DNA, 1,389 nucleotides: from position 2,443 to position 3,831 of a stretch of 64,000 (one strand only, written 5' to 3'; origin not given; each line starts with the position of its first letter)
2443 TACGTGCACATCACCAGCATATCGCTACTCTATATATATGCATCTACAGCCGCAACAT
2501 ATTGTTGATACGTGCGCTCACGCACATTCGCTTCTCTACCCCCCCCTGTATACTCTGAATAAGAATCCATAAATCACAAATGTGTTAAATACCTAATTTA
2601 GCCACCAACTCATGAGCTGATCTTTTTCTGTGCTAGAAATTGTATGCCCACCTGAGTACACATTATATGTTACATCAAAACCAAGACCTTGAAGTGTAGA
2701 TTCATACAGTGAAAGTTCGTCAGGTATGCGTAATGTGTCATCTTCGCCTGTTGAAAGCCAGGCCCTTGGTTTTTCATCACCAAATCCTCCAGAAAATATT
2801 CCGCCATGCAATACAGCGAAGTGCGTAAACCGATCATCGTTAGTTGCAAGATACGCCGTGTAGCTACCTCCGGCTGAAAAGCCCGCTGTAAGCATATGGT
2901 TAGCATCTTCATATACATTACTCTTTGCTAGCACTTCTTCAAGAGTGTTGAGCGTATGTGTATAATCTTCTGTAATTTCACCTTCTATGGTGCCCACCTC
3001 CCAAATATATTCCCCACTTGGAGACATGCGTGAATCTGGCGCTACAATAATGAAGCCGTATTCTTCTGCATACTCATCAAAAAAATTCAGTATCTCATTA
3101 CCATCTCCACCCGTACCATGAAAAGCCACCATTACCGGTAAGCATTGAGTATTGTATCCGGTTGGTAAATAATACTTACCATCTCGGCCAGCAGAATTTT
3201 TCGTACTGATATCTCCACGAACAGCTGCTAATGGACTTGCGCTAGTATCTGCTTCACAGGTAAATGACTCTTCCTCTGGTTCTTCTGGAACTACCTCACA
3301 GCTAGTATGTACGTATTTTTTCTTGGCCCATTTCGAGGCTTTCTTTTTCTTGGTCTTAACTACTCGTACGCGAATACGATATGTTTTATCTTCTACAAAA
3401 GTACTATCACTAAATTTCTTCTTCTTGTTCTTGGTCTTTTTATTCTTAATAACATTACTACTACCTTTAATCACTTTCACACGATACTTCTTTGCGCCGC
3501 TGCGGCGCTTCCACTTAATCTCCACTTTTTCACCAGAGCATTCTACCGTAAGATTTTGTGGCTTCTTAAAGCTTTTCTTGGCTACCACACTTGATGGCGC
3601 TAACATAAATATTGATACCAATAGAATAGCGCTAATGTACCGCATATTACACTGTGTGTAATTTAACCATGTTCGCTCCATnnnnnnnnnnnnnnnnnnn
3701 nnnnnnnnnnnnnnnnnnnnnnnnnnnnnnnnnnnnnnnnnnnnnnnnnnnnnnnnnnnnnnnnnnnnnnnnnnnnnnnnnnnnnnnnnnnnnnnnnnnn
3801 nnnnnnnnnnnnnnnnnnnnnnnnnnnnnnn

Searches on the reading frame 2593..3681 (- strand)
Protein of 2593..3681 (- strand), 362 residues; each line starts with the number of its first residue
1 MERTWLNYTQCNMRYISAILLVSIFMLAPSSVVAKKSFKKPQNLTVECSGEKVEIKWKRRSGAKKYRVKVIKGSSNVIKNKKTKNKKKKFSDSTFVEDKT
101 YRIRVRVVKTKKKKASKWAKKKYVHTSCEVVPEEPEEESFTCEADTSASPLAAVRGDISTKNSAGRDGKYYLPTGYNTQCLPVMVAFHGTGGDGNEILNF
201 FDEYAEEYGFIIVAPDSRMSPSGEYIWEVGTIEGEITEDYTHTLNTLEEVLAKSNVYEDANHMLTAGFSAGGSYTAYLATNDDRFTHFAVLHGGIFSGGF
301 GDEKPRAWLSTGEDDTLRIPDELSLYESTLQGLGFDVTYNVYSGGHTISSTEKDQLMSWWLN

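Call 25: search_protein_families(library=ncbifam, proteins=[window:2593-3681:-], max_evalue=0.01)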
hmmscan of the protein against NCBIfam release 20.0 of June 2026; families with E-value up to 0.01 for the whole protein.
window:2593-3681:- (362 aa): 5 families
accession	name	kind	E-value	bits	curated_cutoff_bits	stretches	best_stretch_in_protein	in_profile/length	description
NF050058.1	e_dPHAscl_type1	hypoth_equivalog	1.3e-14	54.3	150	1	161-293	3-137/276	extracellular catalytic domain type 1 short-chain-length polyhydroxyalkanoate depolymerase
TIGR01840.1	esterase_phb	subfamily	1.4e-08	34.5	107.85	1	169-293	2-128/213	PHB depolymerase family esterase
NF053518.1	DipepPtdsDpp5Prph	equivalog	0.00089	17.9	900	1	207-296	454-541/655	dipeptidyl-peptidase Dpp5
NF058653.1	LipP1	equivalog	0.0035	16.2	350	0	168-280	60-163/300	LipP1 family hormone-sensitive lipase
NF047577.1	quino_deg_MhqD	equivalog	0.0075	16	325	0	181-292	12-124/195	methylhydroquinone degradation carboxylesterase MhqD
